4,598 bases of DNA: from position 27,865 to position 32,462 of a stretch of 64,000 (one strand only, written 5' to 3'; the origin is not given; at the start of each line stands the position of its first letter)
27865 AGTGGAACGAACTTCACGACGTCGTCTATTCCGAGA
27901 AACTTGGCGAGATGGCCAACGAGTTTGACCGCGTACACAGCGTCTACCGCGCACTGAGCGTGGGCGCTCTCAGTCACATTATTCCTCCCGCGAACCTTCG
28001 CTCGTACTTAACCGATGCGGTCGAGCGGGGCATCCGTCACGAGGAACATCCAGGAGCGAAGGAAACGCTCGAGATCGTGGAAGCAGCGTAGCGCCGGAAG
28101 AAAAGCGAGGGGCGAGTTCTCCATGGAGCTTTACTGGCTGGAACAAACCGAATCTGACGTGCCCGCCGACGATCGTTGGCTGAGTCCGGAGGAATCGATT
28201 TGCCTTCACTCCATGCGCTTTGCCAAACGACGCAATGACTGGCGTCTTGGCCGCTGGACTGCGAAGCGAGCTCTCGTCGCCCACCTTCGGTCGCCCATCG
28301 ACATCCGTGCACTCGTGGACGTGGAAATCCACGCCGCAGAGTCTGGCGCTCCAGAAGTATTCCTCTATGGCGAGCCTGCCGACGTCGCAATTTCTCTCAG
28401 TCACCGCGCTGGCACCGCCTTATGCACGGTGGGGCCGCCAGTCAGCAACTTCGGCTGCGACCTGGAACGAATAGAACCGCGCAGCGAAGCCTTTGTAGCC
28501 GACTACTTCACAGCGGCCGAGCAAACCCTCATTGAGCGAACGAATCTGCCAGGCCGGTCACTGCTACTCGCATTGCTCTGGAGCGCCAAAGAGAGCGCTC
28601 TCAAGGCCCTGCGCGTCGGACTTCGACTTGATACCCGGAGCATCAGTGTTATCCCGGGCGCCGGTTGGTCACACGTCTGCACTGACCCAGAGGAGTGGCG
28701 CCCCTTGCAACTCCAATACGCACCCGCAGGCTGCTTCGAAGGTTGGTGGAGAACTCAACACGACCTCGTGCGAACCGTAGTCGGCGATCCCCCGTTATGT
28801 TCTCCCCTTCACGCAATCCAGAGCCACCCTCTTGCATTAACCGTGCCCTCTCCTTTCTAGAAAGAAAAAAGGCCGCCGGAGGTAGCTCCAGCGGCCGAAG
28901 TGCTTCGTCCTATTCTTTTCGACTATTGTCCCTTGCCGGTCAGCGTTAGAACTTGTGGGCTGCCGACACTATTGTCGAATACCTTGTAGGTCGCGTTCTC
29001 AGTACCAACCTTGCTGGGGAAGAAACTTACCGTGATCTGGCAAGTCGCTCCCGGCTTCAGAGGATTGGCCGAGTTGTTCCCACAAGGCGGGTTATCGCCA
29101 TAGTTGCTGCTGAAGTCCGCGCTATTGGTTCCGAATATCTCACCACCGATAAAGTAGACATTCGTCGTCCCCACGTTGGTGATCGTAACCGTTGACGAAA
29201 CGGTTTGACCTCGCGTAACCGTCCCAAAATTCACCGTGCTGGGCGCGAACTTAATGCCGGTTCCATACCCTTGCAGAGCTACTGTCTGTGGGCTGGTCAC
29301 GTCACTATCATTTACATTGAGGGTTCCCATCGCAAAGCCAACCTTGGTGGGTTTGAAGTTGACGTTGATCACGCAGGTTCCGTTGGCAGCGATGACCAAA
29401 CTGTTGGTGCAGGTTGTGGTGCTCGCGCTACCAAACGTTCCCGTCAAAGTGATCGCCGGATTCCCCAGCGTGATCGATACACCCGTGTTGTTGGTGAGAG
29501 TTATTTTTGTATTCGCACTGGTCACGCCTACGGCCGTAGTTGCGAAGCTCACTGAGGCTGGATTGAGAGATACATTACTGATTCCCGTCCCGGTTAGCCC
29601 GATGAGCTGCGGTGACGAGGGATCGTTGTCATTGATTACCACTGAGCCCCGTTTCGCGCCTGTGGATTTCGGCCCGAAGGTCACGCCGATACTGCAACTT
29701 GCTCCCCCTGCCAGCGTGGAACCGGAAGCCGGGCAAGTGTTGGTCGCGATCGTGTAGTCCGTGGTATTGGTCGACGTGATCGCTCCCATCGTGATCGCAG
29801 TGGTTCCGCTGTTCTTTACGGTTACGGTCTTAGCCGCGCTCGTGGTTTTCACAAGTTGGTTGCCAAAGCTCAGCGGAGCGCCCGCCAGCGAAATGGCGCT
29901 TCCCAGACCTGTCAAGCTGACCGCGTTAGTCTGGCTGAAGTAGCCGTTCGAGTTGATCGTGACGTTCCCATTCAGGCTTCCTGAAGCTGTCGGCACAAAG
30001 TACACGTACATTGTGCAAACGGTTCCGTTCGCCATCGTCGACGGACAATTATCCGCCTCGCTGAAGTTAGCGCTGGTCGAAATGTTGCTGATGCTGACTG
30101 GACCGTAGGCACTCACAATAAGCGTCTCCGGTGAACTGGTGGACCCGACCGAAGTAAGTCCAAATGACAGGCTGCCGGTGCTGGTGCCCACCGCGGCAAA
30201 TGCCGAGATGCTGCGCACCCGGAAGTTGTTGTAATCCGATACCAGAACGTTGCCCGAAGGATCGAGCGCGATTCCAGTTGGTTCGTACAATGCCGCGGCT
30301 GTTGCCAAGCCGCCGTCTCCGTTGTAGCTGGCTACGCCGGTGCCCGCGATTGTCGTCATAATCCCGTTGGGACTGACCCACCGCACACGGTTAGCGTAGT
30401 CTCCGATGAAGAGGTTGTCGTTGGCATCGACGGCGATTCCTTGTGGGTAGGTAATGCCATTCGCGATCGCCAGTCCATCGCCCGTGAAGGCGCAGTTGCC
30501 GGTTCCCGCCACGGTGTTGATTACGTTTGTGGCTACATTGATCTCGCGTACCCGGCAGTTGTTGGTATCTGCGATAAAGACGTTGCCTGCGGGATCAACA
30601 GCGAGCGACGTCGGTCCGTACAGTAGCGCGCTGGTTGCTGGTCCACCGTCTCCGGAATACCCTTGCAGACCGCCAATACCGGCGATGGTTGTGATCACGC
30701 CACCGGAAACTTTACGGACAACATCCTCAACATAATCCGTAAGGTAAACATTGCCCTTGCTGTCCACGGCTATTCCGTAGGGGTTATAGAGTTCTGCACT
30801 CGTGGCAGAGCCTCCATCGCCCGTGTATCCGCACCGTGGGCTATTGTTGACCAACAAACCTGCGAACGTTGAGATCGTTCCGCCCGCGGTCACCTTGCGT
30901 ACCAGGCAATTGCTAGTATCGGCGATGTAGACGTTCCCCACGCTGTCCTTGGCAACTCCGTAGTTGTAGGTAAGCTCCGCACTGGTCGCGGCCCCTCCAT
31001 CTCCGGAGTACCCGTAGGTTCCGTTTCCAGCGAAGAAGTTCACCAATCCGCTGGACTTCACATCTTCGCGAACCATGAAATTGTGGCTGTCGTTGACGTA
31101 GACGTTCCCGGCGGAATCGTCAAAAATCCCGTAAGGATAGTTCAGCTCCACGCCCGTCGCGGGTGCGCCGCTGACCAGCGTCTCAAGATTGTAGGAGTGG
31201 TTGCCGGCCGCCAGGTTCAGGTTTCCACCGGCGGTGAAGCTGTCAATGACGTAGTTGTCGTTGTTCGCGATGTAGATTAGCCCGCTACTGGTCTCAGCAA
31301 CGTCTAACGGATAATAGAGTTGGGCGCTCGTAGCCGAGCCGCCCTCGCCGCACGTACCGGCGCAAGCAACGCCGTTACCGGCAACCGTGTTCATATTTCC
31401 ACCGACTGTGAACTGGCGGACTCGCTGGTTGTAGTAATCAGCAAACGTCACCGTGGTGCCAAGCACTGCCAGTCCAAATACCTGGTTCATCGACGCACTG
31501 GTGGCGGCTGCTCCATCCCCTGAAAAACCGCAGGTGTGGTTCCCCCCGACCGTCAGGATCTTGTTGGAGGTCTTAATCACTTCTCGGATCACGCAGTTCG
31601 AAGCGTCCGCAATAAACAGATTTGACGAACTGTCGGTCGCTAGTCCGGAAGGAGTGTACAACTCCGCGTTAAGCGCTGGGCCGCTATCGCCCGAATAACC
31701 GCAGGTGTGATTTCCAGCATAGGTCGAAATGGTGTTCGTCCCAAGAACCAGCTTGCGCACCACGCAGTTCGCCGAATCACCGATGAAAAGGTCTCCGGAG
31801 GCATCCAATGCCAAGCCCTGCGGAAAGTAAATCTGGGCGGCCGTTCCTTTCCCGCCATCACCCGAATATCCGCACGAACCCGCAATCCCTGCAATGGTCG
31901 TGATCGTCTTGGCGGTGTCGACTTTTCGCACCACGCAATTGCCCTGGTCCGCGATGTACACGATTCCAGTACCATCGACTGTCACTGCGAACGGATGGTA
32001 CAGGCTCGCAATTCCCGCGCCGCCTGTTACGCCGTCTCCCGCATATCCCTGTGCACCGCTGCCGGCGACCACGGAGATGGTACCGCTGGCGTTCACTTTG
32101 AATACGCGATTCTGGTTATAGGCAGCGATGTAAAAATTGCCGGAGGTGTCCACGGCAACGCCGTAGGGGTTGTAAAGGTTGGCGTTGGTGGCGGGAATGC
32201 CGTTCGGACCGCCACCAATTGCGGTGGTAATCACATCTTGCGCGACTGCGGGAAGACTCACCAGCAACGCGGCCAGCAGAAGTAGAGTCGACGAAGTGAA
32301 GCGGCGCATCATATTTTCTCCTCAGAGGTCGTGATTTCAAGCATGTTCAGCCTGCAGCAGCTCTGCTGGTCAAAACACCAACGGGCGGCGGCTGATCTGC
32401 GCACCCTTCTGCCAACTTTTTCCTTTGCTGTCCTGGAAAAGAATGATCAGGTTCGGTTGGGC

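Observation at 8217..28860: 20.6-kb co-directional block joining a quinone-linked ETF/acyl-CoA dehydrogenase redox module to an orphan PfaA-like megasynthase, a single-chain carboxylase and a PPTase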

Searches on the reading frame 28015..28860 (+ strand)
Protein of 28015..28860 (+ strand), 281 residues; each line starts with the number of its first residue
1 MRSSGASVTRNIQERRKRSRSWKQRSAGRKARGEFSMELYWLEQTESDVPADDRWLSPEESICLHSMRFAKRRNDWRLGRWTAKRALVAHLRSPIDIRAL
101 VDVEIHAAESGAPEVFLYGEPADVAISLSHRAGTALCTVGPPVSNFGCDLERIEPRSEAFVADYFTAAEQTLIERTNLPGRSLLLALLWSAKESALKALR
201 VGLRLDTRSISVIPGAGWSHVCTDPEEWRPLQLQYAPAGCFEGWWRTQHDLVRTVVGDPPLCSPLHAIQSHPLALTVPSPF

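Call 3: search_protein_families(library=pfam, proteins=[window:28015-28860:+])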
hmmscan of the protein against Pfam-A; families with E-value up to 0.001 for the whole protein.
window:28015-28860:+ (281 aa): 2 families
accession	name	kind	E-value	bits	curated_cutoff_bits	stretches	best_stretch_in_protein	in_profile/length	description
PF01648.25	ACPS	-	5.3e-20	72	25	1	146-217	2-81/111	4'-phosphopantetheinyl transferase superfamily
PF17837.6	4PPT_N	-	0.0001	22.7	27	1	70-139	11-67/68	4'-phosphopantetheinyl transferase N-terminal domain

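Call 4: search_protein_families(library=ncbifam, proteins=[window:28015-28860:+])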
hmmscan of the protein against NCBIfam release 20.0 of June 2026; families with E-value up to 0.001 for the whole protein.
window:28015-28860:+ (281 aa): 5 families
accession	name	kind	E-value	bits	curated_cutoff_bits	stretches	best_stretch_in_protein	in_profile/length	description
TIGR00556.1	pantethn_trn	domain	2.9e-10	40.3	45.35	1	146-206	5-71/128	phosphopantetheine--protein transferase domain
NF042922.1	4PPT_HetI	equivalog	1.5e-06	27.7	370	1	42-213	26-194/235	4'-phosphopantetheinyl transferase HetI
NF007676.0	PRK10351.1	equivalog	6.6e-06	25.9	174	1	75-197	28-141/195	4'-phosphopantetheinyl transferase AcpT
NF007604.0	PRK10251.1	equivalog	8.3e-06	25.5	169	1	121-200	84-162/209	enterobactin synthase subunit EntD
NF011254.0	PRK14660.1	equivalog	0.00074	19.5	195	0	156-205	22-69/125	holo-[acyl-carrier-protein] synthase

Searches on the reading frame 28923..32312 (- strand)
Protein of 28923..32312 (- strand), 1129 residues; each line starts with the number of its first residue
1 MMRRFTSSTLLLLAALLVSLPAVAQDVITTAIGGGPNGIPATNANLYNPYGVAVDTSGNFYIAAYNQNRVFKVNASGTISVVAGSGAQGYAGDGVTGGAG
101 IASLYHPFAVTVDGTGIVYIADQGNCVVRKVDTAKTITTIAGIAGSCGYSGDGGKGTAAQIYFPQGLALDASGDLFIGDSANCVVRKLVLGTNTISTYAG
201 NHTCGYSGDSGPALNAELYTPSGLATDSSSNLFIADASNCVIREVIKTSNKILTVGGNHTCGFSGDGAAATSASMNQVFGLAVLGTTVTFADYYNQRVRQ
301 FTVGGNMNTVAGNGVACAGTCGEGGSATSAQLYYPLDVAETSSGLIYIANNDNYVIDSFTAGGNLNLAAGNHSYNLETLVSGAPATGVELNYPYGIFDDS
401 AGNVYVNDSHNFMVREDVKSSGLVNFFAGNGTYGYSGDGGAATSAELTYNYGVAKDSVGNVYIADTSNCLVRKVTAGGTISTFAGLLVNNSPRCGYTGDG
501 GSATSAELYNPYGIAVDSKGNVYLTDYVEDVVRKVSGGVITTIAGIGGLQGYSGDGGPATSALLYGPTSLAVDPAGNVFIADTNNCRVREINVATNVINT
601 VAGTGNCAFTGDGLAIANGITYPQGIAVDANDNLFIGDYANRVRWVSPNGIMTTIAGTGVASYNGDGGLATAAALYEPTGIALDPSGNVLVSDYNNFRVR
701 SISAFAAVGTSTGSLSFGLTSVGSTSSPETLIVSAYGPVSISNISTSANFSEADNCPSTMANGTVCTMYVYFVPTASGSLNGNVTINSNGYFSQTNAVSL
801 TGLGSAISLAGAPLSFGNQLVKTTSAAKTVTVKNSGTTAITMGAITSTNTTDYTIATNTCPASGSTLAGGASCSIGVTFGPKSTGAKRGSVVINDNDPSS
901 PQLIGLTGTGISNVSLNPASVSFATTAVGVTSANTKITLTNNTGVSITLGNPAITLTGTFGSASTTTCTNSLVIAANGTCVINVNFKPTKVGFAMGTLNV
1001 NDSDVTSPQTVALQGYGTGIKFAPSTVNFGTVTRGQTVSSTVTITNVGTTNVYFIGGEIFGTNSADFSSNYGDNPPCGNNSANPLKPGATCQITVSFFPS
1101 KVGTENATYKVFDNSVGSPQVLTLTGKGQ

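Call 7: search_protein_families(library=pfam, proteins=[window:28923-32312:-], max_evalue=0.01)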
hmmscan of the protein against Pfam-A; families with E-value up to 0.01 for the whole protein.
window:28923-32312:- (1129 aa): 12 families
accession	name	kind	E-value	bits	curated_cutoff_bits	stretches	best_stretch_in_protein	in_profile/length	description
PF25021.1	TEN_NHL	-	6.5e-52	177.1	27.1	8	497-548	130-180/357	Teneurin NHL domain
PF01436.27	NHL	-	5.1e-37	124.5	20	2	675-700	1-26/28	NHL repeat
PF22073.2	Cep192_D4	-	1.6e-30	106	35.5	3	914-1017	4-111/112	Cep192 domain 4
PF06739.17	SBBP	-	1.7e-18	66.7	20.5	1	507-525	12-29/38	Beta-propeller repeat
PF15780.11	ASH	-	4.4e-17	62.5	27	2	813-902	13-97/98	Abnormal spindle-like microcephaly-assoc'd, ASPM-SPD-2-Hydin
PF22544.2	HYDIN_VesB_CFA65-like_Ig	-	7.3e-16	58.7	25.5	2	1020-1127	3-100/100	HYDIN/CFA65/VesB-like, Ig-like domain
PF07610.17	DUF1573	-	7.4e-13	48.8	26.1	1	1081-1127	50-97/98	Protein of unknown function (DUF1573)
PF12371.14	TMEM131_like_N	-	2.4e-09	37.7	28.8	0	1021-1110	2-81/84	Transmembrane protein 131-like N-terminal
PF24507.1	Ig_CFAP65_4th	-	3.1e-06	27.9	27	0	1085-1128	34-76/76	CFAP65, fourth Ig-like domain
PF24771.2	Ig_CFAP74_1st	-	5.2e-06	27.2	29.2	0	756-789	54-87/97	CFAP74 first Ig-like domain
PF21633.3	MOV-10_Ig-like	-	0.00042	20.9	27.4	0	1032-1108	28-101/126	Helicase MOV-10, Ig-like domain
PF08450.18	SGL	-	0.00047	20.3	26.3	0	571-703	92-211/246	SMP-30/Gluconolactonase/LRE-like region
